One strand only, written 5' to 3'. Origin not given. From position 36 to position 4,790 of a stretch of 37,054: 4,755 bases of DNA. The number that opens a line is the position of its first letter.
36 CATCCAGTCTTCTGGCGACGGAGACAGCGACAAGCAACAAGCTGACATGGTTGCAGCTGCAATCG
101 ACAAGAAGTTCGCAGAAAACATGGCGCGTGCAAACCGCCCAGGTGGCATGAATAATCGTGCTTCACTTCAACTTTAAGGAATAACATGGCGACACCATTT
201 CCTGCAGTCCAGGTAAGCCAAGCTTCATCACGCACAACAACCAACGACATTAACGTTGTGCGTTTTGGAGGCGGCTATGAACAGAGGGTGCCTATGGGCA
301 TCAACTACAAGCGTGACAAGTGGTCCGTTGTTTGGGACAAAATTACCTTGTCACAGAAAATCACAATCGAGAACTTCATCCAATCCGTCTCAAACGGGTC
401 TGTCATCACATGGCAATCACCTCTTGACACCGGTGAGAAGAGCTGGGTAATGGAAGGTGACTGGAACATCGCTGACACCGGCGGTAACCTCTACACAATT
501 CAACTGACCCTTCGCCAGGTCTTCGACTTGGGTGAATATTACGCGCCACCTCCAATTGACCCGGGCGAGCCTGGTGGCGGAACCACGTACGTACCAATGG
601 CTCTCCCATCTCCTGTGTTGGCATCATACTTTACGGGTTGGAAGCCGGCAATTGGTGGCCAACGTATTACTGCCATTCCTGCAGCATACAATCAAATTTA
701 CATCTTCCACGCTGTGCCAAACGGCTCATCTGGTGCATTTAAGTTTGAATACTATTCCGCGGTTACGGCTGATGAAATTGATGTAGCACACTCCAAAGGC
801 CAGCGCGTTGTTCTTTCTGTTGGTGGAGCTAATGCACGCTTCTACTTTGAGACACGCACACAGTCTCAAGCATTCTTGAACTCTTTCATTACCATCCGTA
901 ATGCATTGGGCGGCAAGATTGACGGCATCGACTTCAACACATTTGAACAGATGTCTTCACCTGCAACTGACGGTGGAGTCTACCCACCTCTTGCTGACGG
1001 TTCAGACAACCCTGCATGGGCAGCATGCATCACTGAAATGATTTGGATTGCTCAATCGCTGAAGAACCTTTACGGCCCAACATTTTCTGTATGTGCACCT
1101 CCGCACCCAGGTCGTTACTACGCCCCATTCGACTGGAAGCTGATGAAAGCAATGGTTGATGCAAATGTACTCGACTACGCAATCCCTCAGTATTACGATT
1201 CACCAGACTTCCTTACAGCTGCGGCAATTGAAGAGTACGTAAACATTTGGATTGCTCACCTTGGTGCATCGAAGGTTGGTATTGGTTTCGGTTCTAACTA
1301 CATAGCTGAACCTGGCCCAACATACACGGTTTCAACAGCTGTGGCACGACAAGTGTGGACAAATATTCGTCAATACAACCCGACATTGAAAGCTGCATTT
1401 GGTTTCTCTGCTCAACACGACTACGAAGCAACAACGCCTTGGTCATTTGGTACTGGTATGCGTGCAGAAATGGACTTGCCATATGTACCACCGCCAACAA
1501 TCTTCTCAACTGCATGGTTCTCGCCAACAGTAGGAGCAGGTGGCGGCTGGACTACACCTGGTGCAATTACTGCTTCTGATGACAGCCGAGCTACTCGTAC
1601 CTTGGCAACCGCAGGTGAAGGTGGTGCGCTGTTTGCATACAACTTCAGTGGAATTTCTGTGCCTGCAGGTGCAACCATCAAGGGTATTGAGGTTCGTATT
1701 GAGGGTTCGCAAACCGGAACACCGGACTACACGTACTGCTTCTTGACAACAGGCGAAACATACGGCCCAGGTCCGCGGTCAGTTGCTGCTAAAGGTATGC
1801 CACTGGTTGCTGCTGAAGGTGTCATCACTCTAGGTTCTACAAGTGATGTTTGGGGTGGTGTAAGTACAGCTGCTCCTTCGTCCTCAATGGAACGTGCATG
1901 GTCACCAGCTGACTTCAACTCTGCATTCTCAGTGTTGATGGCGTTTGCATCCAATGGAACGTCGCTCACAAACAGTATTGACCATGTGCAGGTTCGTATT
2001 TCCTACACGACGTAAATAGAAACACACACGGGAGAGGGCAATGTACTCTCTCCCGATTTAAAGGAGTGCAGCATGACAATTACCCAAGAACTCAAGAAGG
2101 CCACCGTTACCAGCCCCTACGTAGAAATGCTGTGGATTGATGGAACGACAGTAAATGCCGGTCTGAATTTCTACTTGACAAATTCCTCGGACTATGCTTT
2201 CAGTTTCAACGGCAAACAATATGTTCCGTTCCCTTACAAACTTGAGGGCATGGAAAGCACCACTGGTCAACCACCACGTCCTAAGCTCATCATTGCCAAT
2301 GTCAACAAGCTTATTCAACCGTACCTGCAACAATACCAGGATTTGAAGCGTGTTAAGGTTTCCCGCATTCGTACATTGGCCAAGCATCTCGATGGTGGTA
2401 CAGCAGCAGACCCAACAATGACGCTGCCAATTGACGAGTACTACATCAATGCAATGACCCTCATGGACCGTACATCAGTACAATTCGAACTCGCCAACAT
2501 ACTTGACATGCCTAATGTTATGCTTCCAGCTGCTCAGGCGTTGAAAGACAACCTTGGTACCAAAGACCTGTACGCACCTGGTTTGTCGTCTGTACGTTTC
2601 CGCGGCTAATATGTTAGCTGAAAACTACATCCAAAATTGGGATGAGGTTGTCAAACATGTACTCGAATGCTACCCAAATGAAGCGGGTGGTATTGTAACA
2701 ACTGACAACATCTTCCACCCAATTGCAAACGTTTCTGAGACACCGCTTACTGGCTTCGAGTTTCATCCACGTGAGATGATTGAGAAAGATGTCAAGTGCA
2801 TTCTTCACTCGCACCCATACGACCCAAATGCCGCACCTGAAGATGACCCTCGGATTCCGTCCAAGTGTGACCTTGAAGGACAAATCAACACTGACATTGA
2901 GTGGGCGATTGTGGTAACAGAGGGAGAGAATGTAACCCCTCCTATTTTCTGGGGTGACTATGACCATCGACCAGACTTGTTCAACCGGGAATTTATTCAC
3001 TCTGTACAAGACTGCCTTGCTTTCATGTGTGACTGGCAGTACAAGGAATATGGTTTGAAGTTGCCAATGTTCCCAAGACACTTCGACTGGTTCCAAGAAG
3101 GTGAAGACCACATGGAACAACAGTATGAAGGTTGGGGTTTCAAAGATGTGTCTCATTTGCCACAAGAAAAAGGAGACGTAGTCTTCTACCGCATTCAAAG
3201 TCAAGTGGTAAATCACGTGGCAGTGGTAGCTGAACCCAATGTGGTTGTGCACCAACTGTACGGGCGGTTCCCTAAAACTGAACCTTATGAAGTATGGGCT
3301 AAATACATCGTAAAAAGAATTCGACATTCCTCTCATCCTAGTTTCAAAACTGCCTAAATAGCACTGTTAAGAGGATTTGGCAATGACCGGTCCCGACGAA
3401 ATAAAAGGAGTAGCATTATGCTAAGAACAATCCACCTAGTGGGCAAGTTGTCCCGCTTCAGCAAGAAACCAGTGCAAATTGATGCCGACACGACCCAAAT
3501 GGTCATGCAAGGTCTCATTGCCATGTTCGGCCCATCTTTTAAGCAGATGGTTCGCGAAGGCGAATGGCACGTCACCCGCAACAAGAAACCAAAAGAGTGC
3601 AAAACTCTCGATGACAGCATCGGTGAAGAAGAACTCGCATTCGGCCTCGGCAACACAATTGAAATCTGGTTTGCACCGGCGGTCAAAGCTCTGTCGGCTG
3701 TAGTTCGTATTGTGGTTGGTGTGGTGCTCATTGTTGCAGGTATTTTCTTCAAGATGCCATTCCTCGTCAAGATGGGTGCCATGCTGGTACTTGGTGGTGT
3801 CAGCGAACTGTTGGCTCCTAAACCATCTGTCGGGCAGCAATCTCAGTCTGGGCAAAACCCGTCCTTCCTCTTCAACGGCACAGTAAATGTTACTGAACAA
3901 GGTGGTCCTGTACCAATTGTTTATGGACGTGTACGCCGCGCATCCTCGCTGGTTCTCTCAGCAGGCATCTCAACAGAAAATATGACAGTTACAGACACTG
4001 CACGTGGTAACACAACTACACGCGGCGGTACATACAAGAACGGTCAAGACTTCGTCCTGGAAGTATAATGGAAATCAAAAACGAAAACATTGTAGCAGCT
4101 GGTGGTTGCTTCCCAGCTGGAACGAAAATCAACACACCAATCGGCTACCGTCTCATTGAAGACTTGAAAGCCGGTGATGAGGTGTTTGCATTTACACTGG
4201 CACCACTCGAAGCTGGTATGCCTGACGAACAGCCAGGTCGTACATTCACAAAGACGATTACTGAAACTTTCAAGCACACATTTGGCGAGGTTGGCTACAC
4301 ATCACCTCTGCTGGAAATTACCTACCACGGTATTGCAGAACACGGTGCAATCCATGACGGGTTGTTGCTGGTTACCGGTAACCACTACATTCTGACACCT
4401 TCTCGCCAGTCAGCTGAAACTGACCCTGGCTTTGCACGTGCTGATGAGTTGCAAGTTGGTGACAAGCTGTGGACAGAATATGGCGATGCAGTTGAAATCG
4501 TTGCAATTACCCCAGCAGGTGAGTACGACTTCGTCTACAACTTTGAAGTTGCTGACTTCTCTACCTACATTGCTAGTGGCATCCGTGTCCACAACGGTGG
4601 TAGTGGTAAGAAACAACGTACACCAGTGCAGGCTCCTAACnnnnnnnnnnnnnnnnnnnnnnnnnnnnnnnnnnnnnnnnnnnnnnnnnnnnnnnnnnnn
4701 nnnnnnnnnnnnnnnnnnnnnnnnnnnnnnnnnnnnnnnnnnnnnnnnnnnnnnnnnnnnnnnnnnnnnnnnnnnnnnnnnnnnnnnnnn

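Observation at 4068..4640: Mini-Hint (intein/BIL-like) domain 13 residues into the lambda-type tail-tip protein J, with Gly at +1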

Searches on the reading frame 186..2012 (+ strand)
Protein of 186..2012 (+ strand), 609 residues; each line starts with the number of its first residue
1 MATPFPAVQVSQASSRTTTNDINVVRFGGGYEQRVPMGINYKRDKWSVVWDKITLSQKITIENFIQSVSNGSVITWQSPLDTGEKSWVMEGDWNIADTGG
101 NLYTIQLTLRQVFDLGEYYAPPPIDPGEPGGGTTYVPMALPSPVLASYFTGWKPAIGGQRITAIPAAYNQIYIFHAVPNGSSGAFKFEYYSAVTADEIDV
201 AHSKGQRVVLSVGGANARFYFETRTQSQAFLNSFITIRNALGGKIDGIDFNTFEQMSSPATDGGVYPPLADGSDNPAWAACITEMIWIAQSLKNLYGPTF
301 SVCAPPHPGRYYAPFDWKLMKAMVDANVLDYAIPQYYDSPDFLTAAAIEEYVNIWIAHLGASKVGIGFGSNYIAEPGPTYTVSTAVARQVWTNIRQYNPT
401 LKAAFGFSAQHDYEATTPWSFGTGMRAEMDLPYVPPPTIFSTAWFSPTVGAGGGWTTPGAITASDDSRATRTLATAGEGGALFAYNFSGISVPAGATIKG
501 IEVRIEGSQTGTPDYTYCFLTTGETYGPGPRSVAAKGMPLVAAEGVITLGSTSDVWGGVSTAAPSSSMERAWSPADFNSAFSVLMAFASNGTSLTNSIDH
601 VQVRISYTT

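Call 25: search_protein_families(library=phrogs, proteins=[window:186-2012:+], max_evalue=0.001)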
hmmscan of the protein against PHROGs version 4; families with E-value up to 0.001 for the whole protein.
window:186-2012:+ (609 aa): 2 families
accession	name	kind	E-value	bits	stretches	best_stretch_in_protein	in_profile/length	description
phrog_14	-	tail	7.9e-18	65.7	1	8-114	11-115/366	minor tail protein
phrog_9574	-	tail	0.00068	19.1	1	22-112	11-99/773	tail protein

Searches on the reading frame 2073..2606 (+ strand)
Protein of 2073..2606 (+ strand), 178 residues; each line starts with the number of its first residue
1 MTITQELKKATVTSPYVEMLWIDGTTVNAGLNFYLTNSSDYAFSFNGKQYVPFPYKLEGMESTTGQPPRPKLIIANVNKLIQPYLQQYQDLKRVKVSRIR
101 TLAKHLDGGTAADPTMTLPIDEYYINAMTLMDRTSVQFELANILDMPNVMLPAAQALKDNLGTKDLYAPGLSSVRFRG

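Call 25: search_protein_families(library=phrogs, proteins=[window:2073-2606:+], max_evalue=0.001)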
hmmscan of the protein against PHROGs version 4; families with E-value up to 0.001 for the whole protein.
window:2073-2606:+ (178 aa): 2 families
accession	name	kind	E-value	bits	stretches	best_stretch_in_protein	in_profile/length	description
phrog_18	-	tail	7.3e-37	128.9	1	1-159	147-318/573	minor tail protein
phrog_4199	-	tail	8.2e-08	33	1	13-156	17-168/311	minor tail protein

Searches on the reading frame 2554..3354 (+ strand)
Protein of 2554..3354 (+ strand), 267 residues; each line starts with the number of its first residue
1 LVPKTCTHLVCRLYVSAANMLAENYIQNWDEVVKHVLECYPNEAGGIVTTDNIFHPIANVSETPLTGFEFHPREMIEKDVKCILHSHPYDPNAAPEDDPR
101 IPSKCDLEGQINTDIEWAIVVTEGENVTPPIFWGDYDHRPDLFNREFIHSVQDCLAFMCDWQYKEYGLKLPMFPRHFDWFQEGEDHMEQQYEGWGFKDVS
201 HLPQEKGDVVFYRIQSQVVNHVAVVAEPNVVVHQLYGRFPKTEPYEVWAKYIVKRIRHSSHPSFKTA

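Call 3: search_protein_families(library=pfam, proteins=[window:2554-3354:+], max_evalue=0.1)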
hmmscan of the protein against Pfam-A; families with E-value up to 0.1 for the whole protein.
window:2554-3354:+ (267 aa): 2 families
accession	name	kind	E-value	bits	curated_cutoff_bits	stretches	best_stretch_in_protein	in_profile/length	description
PF14464.11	Prok-JAB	-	8.3e-06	26.1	25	1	29-93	5-81/114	Prokaryotic homologs of the JAB domain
PF00877.26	NLPC_P60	-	8.5e-06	26.1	23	1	151-253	13-101/105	NlpC/P60 family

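Call 25: search_protein_families(library=phrogs, proteins=[window:2554-3354:+], max_evalue=0.001)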
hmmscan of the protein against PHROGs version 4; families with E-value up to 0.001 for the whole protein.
window:2554-3354:+ (267 aa): 6 families
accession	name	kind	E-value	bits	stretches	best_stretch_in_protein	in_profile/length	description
phrog_30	-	tail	3.6e-47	163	1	30-261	295-522/544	minor tail protein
phrog_2552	-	unknown function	7.4e-23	81.9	1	141-262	2-124/142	-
phrog_2635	-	tail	7.1e-12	46.3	1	29-160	6-128/135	tail protein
phrog_28576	-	unknown function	1.2e-07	32.4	1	79-245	26-175/399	-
phrog_24556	-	unknown function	1.5e-05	26.1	1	151-229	1-78/86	-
phrog_5556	-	tail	4.2e-05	24.4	1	30-119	26-115/148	tail protein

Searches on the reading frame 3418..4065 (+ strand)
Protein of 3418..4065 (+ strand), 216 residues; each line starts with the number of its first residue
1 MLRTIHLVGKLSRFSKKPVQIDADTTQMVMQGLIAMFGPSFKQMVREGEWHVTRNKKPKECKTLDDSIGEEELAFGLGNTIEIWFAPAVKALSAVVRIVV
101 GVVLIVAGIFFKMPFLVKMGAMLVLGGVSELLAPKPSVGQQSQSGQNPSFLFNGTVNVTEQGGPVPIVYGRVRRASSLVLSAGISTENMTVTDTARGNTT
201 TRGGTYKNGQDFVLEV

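Call 3: search_protein_families(library=pfam, proteins=[window:3418-4065:+], max_evalue=0.1)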
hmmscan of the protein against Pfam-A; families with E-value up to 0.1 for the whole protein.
window:3418-4065:+ (216 aa): 2 families
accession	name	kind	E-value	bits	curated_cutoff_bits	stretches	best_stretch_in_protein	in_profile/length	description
PF07681.17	DoxX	-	0.005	17.9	23.6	0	119-181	9-73/85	DoxX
PF11127.14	YgaP-like_TM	-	0.085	13.4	25.3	0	94-128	10-48/66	Inner membrane protein YgaP-like, transmembrane domain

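Call 25: search_protein_families(library=phrogs, proteins=[window:3418-4065:+], max_evalue=0.001)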
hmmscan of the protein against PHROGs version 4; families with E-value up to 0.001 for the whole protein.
window:3418-4065:+ (216 aa): 5 families
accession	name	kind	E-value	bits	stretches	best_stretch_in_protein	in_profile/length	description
phrog_32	-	tail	3e-36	126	1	2-189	4-200/203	tail assembly protein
phrog_4554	-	tail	5.5e-18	66.6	1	99-200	79-183/205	tail protein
phrog_35166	-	unknown function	0.00023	21.4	1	83-187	211-317/322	-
phrog_28576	-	unknown function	0.00052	20.4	0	7-175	197-377/399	-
phrog_4946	-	tail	0.00054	20.6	1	1-127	13-141/145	tail protein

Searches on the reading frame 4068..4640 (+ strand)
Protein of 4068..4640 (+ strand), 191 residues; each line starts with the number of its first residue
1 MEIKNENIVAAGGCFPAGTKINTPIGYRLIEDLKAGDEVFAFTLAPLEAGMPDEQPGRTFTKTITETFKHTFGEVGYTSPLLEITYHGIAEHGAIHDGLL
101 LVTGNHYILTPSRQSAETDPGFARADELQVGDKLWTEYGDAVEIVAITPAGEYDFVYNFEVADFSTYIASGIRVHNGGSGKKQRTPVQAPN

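Call 7: search_dna_similar(query=window:4068-4631:+, collection=phages, mode=protein, max_rows=40, max_evalue=0.001)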
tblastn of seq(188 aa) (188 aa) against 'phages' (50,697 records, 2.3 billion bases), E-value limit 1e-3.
Records with a match: 3; places in all: 5; records where one place covers at least 80% of the query: 3.
Best place of each record, by identity: <60% 3.
By first word of the organism name: Ruminococcus 3.
By host as written in the record: Ruminococcus sp. 3.
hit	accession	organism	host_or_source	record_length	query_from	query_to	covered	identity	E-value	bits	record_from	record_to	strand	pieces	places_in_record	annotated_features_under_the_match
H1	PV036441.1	Ruminococcus phage NatCom_29429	Ruminococcus sp.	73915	14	176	87%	32.9%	4e-6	52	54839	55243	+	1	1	hypothetical protein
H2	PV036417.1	Ruminococcus phage NatCom_3870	Ruminococcus sp.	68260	14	188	93%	27.2%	2e-4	47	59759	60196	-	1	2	hypothetical protein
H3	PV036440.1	Ruminococcus phage NatCom_28775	Ruminococcus sp.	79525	14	188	93%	27.2%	2e-4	47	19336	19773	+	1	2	hypothetical protein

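Call 30: search_protein_representatives(alignment_id=A1)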
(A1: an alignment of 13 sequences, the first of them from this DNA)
Query: 13 sequences, 148 profile positions. Proteins with E-value up to 0.001 (for the whole library): 20893; up to 1e-10: 3098; up to 1e-30: 76. The best 150 are listed.
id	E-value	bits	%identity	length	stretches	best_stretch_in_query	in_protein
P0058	1.1e-73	262.4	-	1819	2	1-148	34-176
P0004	7.6e-59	214.3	-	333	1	1-148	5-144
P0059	5.1e-57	208.3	-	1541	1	1-148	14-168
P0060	1.0e-56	207.3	-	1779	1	1-148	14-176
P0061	1.4e-56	206.9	-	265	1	1-148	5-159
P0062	1.2e-55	203.9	-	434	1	1-148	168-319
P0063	8.0e-55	201.2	-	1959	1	1-148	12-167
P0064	4.5e-54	198.8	-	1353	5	1-148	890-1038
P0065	8.3e-54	197.9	-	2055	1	1-148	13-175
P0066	2.3e-53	196.5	-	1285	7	1-148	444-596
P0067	2.6e-52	193.0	-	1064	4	1-148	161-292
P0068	1.0e-50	187.9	-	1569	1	1-148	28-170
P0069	1.3e-49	184.3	-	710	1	1-148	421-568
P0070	3.8e-49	182.8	-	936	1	1-148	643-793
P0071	2.0e-48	180.5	-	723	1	1-148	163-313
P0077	8.7e-45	168.6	-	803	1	1-148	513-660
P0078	1.4e-44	168.0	-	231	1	1-148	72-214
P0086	1.3e-39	151.8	-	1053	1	1-148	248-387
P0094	6.5e-38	146.3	-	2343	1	1-148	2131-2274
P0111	5.5e-34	133.6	-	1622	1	1-148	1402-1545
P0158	9.2e-28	113.4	-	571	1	1-148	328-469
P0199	1.9e-24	102.7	-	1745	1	1-148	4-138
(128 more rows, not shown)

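Call 43: search_protein_families(library=pfam, proteins=[P0069, P0070, P0071, P0077, P0086, P0094, P0111, P0061, P0078, P0158], max_evalue=0.001)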
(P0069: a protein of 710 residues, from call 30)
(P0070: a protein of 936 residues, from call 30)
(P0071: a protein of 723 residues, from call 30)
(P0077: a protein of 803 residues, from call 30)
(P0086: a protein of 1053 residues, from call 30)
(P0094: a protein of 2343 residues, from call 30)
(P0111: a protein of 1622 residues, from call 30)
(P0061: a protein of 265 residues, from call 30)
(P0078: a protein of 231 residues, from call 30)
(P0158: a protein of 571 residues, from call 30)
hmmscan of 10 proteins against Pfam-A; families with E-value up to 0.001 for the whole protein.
P0069 (710 aa): 3 families
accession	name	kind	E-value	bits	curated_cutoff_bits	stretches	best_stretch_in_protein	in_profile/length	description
PF07591.16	PT-HINT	-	3.4e-16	60.2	27.7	1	427-568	1-136/137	Pretoxin HINT domain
PF13403.11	Hint_2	-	2.6e-09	38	28.4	1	421-532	2-118/147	Hint domain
PF14890.11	Intein_splicing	-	0.00011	22.5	35.8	0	529-568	116-155/155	Intein splicing domain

P0070 (936 aa): 4 families
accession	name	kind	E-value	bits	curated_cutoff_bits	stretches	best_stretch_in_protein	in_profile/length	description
PF07591.16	PT-HINT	-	4.1e-15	56.7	27.7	1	649-790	1-126/137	Pretoxin HINT domain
PF21722.4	Gly_rich_2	-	1e-09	39.2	24.3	2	298-489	3-202/226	Glycine-rich domain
PF13403.11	Hint_2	-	8e-09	36.5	28.4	1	643-762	2-124/147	Hint domain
PF14890.11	Intein_splicing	-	0.00036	20.8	35.8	0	690-751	36-93/155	Intein splicing domain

P0071 (723 aa): 4 families
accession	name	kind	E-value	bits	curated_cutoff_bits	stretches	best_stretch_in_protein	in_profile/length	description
PF07591.16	PT-HINT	-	6.1e-17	62.6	27.7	1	169-313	1-129/137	Pretoxin HINT domain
PF21722.4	Gly_rich_2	-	4.5e-11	43.6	24.3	2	447-681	1-225/226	Glycine-rich domain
PF13403.11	Hint_2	-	2.5e-08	34.9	28.4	1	163-285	2-127/147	Hint domain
PF14890.11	Intein_splicing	-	0.00011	22.5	35.8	0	210-271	36-93/155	Intein splicing domain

P0077 (803 aa): 4 families
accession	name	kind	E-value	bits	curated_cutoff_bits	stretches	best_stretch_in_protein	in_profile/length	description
PF07591.16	PT-HINT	-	4e-12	47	27.7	1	521-660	3-129/137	Pretoxin HINT domain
PF13403.11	Hint_2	-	2.7e-06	28.2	28.4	1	513-624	2-118/147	Hint domain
PF05268.17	GP38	-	3.7e-06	27.4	25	1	677-801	81-217/218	Phage tail fibre adhesin Gp38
PF14890.11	Intein_splicing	-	0.0008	19.7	35.8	0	628-660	123-155/155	Intein splicing domain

P0086 (1053 aa): 3 families
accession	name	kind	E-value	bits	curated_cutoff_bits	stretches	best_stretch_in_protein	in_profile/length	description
PF07591.16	PT-HINT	-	1.6e-09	38.6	27.7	1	254-381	1-123/137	Pretoxin HINT domain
PF13403.11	Hint_2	-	4.3e-06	27.6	28.4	1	247-277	1-31/147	Hint domain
PF14890.11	Intein_splicing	-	1.8e-05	25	35.8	0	284-346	29-94/155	Intein splicing domain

P0094 (2343 aa): 6 families
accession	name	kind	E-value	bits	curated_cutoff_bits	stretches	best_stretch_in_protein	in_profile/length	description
PF13385.13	Laminin_G_3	-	7.2e-24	85.1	27.6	2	1285-1453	5-142/151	Concanavalin A-like lectin/glucanases superfamily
PF07591.16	PT-HINT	-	1.4e-13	51.7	27.7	1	2137-2274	1-129/137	Pretoxin HINT domain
PF10528.15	GLEYA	-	2.2e-09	37.9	26.2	1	267-351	6-88/91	GLEYA domain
PF07691.17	PA14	-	2.9e-09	37.3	24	1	248-358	32-139/147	PA14 domain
PF01079.26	Hint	-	2e-08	34.5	29.7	1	2126-2240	8-124/213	Hint module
PF13403.11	Hint_2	-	1.6e-06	29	28.4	1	2131-2233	2-113/147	Hint domain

P0111 (1622 aa): 6 families
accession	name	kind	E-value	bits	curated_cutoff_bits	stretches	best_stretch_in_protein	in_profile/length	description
PF10528.15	GLEYA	-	8.5e-11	42.5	26.2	1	468-562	6-88/91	GLEYA domain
PF07691.17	PA14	-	2.3e-08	34.4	24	1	458-567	41-137/147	PA14 domain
PF07591.16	PT-HINT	-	1.1e-07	32.6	27.7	1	1413-1547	6-131/137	Pretoxin HINT domain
PF01079.26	Hint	-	4.2e-07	30.2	29.7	1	1395-1513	6-126/213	Hint module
PF13403.11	Hint_2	-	1.3e-05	26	28.4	1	1402-1507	2-116/147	Hint domain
PF14890.11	Intein_splicing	-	0.0005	20.3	35.8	0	1419-1545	84-155/155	Intein splicing domain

P0061 (265 aa): 3 families
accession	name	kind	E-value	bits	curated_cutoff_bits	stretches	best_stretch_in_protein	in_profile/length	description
PF07591.16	PT-HINT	-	2.8e-08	34.5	27.7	1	13-159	3-129/137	Pretoxin HINT domain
PF01079.26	Hint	-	6.1e-08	33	29.7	1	3-124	11-121/213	Hint module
PF13403.11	Hint_2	-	9.1e-06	26.6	28.4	1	5-37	2-34/147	Hint domain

P0078 (231 aa): 3 families
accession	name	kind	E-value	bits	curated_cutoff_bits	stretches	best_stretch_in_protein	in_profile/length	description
PF07591.16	PT-HINT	-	4.2e-09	37.2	27.7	1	79-216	2-131/137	Pretoxin HINT domain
PF01079.26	Hint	-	7.1e-08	32.7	29.7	1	69-180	10-124/213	Hint module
PF13403.11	Hint_2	-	5.4e-06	27.3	28.4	1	72-133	2-63/147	Hint domain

P0158 (571 aa): 3 families
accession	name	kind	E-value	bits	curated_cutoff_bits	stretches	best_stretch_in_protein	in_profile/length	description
PF14890.11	Intein_splicing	-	9.6e-07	29.2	35.8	1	435-469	121-155/155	Intein splicing domain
PF07591.16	PT-HINT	-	1.2e-05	26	27.7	1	335-467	2-127/137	Pretoxin HINT domain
PF13403.11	Hint_2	-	0.00028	21.7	28.4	1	327-388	1-62/147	Hint domain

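Call 44: find_encoding_contigs(protein=P0060, flank=3000, max_places=4)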
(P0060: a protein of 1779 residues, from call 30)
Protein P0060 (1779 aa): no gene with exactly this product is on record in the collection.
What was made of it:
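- Tried and rejected: (4) Exact look-up of the window protein's contig returned 'not on record' (call 44).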

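Call 76: list_cluster_members(proteins=[P0060, P0065, P0059, P0199, P0003, P0009])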
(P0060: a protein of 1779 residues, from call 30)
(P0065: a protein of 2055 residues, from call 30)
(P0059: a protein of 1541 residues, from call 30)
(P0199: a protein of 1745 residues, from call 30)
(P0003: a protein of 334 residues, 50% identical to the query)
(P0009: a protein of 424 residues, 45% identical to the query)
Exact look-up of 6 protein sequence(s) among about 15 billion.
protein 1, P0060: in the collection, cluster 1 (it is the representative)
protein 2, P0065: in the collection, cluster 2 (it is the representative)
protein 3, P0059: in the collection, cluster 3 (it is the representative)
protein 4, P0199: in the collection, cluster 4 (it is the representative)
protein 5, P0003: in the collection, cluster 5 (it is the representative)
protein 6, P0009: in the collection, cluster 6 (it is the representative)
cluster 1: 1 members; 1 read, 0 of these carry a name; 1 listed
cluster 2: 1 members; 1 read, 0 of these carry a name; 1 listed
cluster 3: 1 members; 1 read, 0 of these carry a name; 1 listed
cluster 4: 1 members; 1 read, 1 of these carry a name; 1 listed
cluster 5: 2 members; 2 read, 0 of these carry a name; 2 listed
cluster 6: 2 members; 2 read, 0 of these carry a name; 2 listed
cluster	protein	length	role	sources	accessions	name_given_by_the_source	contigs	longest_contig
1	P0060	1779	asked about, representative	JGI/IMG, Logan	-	-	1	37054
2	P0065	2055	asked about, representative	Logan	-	-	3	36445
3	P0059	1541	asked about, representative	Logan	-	-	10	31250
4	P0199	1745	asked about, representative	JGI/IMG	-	predicted phage tail protein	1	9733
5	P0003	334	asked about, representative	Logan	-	-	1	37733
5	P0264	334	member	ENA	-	-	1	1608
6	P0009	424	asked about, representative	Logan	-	-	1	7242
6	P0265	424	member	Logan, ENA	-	-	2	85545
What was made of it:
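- Tried and rejected: The cluster look-up showed only that it comes from one 37,054-bp JGI/IMG + Logan contig, which is the window itself (call 76).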

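Call 77: search_protein_families(library=phrogs, proteins=[window:4068-4640:+], max_evalue=0.001)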
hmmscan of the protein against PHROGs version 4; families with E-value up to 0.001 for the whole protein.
window:4068-4640:+ (191 aa): 1 family
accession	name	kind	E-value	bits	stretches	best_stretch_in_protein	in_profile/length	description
phrog_19299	-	head and packaging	0.00012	21.7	0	10-42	28-60/702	terminase large subunit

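Call 78: search_protein_families(library=ncbifam, proteins=[window:4068-4640:+], max_evalue=0.001)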
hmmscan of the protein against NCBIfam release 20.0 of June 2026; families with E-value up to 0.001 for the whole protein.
window:4068-4640:+ (191 aa): 0 families
